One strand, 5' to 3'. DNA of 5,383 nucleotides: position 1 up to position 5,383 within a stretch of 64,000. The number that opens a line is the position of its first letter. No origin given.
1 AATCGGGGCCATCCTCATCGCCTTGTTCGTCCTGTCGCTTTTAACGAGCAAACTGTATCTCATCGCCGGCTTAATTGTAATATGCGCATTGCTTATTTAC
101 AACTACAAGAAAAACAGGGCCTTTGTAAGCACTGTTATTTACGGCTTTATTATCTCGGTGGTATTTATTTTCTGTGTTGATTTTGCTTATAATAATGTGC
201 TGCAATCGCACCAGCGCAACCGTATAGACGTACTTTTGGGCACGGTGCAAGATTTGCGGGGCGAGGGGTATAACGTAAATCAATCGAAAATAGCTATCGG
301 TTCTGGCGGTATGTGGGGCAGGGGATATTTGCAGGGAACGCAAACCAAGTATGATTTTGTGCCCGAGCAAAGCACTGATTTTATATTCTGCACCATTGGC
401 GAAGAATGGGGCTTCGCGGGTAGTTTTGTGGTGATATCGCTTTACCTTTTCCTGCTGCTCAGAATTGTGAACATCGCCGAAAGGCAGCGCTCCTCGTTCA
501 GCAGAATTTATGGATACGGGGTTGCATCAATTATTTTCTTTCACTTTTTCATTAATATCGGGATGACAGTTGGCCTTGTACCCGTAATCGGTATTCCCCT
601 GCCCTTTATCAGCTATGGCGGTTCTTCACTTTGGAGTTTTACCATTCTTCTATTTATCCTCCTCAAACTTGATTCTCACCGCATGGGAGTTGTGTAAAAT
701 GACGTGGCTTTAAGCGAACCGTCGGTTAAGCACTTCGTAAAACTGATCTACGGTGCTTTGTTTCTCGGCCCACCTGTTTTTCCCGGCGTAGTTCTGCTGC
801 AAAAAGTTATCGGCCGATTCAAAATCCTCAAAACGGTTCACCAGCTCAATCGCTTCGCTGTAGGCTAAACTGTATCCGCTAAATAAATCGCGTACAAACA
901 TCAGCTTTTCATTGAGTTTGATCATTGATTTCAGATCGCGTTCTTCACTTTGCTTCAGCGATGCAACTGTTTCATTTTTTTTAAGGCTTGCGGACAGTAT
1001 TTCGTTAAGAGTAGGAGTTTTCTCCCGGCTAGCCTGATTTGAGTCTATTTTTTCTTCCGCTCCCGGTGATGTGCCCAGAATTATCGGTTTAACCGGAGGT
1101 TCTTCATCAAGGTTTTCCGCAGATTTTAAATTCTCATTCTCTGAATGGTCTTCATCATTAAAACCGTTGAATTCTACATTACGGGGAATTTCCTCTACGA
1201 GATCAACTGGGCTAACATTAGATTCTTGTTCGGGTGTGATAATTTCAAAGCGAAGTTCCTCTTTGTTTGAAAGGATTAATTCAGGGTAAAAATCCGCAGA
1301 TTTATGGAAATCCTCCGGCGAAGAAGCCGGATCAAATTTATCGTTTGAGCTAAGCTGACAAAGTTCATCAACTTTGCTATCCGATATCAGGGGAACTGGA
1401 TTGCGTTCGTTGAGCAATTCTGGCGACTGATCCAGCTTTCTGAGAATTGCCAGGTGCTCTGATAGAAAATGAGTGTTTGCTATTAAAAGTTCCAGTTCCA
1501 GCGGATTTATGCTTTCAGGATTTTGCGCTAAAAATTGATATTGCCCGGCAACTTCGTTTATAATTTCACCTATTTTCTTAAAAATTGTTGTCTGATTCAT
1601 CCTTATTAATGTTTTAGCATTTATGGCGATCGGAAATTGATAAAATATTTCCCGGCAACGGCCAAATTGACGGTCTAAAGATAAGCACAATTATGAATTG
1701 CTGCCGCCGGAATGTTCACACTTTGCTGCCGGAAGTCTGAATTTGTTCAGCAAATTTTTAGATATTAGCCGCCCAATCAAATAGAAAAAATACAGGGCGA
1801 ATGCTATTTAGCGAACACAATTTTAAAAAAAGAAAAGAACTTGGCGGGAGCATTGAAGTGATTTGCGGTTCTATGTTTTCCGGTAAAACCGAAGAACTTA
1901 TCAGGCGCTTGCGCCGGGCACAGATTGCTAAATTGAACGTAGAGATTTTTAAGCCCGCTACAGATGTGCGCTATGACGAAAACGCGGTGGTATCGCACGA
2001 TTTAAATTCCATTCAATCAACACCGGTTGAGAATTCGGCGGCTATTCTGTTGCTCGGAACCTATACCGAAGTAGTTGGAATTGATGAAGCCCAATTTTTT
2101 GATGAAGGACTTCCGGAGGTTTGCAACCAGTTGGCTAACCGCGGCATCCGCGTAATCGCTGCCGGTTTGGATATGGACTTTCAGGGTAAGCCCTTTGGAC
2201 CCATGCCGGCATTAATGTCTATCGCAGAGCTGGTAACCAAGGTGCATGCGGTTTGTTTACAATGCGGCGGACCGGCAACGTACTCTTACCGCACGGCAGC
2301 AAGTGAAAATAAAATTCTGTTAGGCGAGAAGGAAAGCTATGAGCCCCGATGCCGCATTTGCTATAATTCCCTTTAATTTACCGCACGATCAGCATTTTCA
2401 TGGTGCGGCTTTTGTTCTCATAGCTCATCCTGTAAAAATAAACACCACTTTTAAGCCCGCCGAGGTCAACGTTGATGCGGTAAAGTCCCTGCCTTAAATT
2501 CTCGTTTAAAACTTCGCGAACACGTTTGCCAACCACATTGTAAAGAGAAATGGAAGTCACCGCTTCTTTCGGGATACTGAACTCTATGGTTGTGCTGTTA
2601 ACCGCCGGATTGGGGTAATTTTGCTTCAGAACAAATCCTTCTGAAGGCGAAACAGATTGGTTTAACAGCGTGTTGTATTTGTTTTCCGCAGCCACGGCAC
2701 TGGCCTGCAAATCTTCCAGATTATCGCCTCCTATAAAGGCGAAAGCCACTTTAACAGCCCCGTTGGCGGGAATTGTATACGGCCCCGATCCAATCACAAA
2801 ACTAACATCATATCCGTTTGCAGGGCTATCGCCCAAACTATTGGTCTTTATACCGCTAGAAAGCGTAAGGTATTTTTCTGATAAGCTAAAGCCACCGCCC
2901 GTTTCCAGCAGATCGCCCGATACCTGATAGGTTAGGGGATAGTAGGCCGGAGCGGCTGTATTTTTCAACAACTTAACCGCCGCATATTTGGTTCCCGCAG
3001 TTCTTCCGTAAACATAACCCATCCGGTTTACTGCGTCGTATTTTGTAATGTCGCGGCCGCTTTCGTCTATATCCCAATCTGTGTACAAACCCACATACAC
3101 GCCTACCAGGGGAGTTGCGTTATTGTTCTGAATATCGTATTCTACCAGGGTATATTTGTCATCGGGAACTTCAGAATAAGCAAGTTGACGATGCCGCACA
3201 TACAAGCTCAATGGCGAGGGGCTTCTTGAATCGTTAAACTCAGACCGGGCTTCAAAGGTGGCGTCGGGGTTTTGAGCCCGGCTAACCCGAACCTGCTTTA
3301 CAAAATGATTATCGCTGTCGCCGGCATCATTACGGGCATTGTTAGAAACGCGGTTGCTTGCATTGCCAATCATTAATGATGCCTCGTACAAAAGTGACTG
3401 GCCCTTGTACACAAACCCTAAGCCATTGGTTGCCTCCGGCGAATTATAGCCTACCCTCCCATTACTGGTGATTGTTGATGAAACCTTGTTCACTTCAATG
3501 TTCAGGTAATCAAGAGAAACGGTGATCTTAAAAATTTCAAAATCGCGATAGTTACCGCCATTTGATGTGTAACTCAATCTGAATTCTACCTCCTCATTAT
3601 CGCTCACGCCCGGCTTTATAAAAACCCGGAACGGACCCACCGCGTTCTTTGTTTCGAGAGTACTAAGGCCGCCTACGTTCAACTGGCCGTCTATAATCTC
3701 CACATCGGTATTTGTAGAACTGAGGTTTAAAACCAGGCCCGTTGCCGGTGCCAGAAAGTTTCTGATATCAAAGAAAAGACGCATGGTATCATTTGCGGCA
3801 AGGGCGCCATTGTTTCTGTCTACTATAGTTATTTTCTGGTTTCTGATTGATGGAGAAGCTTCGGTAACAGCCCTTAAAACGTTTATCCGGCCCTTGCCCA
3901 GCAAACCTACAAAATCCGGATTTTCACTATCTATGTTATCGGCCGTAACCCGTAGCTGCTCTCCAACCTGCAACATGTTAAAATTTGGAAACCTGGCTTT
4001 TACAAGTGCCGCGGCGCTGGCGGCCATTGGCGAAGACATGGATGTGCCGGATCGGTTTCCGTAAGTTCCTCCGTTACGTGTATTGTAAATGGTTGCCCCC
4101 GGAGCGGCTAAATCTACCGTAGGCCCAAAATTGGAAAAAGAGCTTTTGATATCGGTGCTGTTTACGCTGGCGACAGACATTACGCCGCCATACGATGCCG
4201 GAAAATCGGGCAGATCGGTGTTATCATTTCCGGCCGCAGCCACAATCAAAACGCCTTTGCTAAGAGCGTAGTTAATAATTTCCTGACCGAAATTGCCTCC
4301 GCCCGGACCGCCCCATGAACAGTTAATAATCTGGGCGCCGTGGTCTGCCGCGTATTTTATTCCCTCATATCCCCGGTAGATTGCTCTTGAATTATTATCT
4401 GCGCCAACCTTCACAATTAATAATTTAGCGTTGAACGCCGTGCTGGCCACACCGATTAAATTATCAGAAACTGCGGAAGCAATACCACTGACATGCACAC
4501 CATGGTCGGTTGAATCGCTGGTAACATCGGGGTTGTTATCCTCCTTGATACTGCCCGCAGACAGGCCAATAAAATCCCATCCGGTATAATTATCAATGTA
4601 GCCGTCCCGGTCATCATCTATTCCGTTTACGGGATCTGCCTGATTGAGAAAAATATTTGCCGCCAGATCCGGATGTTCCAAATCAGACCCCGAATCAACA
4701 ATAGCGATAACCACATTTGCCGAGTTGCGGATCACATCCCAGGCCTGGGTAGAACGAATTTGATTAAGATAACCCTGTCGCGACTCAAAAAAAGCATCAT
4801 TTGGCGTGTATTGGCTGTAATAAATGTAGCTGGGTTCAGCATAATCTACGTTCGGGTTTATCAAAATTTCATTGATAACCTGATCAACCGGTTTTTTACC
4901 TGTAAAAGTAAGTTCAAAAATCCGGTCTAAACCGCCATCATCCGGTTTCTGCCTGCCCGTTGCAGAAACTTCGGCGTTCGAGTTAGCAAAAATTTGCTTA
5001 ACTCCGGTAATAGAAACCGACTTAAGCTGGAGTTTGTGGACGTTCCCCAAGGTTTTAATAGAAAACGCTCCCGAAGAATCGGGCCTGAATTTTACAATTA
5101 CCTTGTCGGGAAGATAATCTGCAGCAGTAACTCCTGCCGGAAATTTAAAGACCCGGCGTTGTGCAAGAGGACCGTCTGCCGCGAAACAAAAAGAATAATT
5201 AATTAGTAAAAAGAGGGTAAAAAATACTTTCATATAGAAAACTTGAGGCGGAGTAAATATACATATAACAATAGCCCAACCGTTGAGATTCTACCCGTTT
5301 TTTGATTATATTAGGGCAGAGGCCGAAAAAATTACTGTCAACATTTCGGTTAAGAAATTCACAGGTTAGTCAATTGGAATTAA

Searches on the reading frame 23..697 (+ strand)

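Call 94: search_protein_families(library=pfam, proteins=[window:23-697:+], max_evalue=0.0001)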
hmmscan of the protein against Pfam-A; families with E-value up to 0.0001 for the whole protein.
window:23-697:+ (224 aa): 1 family
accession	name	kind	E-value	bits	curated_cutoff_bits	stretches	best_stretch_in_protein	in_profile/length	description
PF01098.24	FTSW_RODA_SPOVE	-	6.2e-57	193.6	26.4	1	18-220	163-354/356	Cell cycle protein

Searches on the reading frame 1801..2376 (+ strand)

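Call 94: search_protein_families(library=pfam, proteins=[window:1801-2376:+], max_evalue=0.0001)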
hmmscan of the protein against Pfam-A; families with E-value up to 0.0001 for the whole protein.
window:1801-2376:+ (191 aa): 1 family
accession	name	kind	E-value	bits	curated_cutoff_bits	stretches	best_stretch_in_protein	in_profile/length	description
PF00265.24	TK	-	3.5e-52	177.2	20.6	1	16-188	1-176/176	Thymidine kinase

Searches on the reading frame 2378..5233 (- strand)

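Call 94: search_protein_families(library=pfam, proteins=[window:2378-5233:-], max_evalue=0.0001)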
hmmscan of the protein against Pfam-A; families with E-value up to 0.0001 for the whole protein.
window:2378-5233:- (951 aa): 2 families
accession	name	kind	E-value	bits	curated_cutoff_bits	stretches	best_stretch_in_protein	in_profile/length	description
PF00082.27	Peptidase_S8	-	1.9e-47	162.4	21.8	1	172-434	2-276/288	Subtilase family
PF18962.6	Por_Secre_tail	-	7.7e-11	42.6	27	1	873-949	2-75/75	Secretion system C-terminal sorting domain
